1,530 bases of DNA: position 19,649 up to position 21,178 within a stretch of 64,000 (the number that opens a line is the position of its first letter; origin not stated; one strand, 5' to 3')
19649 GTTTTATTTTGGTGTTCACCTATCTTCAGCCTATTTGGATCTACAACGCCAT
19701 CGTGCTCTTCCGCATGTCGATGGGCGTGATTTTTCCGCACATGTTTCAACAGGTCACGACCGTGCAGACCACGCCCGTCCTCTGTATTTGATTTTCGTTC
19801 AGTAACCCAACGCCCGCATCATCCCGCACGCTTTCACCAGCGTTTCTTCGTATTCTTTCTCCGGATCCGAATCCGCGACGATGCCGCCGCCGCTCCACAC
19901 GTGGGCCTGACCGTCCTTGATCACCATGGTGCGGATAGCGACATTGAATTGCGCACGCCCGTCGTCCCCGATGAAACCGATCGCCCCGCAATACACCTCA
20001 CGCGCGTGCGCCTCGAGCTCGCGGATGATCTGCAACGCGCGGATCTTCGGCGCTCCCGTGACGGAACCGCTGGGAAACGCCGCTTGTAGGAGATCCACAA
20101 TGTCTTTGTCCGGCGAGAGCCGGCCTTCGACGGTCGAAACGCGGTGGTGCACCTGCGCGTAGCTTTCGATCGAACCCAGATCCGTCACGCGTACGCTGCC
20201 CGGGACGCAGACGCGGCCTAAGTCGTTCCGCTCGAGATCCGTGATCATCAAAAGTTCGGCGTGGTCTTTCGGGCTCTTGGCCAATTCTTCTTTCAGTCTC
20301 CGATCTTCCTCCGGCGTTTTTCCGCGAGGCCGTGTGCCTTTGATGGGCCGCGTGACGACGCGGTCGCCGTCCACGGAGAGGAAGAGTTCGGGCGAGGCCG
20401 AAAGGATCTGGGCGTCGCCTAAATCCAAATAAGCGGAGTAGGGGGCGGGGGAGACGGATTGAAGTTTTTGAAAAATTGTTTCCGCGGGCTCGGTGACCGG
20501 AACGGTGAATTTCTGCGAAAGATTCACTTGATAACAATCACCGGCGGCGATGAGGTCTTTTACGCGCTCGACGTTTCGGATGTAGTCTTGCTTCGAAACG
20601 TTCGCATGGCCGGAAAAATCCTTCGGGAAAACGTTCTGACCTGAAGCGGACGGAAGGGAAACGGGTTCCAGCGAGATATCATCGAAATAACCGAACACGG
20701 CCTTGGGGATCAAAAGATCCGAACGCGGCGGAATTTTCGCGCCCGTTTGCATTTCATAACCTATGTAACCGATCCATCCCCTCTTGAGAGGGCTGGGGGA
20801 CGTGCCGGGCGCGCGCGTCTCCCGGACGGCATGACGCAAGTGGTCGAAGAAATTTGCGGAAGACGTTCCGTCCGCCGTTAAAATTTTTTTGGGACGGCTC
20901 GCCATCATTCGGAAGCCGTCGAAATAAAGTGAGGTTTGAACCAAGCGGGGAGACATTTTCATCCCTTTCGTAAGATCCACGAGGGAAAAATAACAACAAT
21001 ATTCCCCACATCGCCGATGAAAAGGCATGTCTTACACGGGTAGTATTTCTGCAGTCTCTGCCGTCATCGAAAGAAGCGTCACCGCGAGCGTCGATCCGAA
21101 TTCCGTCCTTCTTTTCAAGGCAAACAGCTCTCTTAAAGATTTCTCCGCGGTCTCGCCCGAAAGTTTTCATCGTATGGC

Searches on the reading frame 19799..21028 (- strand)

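Call 20: search_protein_families(library=ncbifam, proteins=[window:19799-21028:-], max_evalue=0.00001)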
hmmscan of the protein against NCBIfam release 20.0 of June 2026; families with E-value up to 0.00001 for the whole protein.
window:19799-21028:- (409 aa): 26 families (the best 25 are shown)
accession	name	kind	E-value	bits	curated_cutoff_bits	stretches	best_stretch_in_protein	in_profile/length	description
TIGR00553.1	pabB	equivalog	1.4e-106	356.4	328.4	1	85-400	1-326/329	aminodeoxychorismate synthase component I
TIGR00564.1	trpE_most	equivalog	1.2e-105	354.2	517.7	1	133-407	180-454/455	anthranilate synthase component I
TIGR01824.1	PabB-clade2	equivalog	3.8e-105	352.1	408.55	1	128-400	78-352/355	aminodeoxychorismate synthase, component I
NF005698.0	PRK07508.1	equivalog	3e-99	332.1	452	1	99-400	71-372/383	aminodeoxychorismate synthase component I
NF006563.0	PRK09070.1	equivalog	8e-97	324.7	514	1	145-408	181-445/447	aminodeoxychorismate synthase component I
TIGR01820.1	TrpE-arch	equivalog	1.1e-95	321.6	512.05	1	141-408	182-449/449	anthranilate synthase component I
NF010086.0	PRK13571.1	equivalog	1.5e-85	287.6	693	1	141-407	225-497/510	anthranilate synthase component I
NF004610.0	PRK05940.1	equivalog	1.8e-84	284.2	568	1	140-407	187-459/467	anthranilate synthase component I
NF012009.0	PRK15465.1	equivalog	3.4e-82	276.4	622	1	137-407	181-451/453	aminodeoxychorismate synthase component 1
NF004530.0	PRK05877.1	equivalog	6.3e-75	253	383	1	146-405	160-413/425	aminodeoxychorismate synthase component I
NF010087.0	PRK13572.1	equivalog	1.4e-72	244.8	580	1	143-408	169-432/435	anthranilate synthase component I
NF010081.0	PRK13566.1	equivalog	2.8e-72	244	645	1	140-407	239-507/729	anthranilate synthase component I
NF010089.0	PRK13574.1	equivalog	3.2e-71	240.5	527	1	143-408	154-419/421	anthranilate synthase component I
NF010079.0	PRK13564.1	equivalog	2.6e-66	224.5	471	1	138-407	235-511/521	anthranilate synthase component 1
TIGR01815.1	TrpE-clade3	equivalog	1.1e-63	215.3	739.15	1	141-406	228-494/717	anthranilate synthase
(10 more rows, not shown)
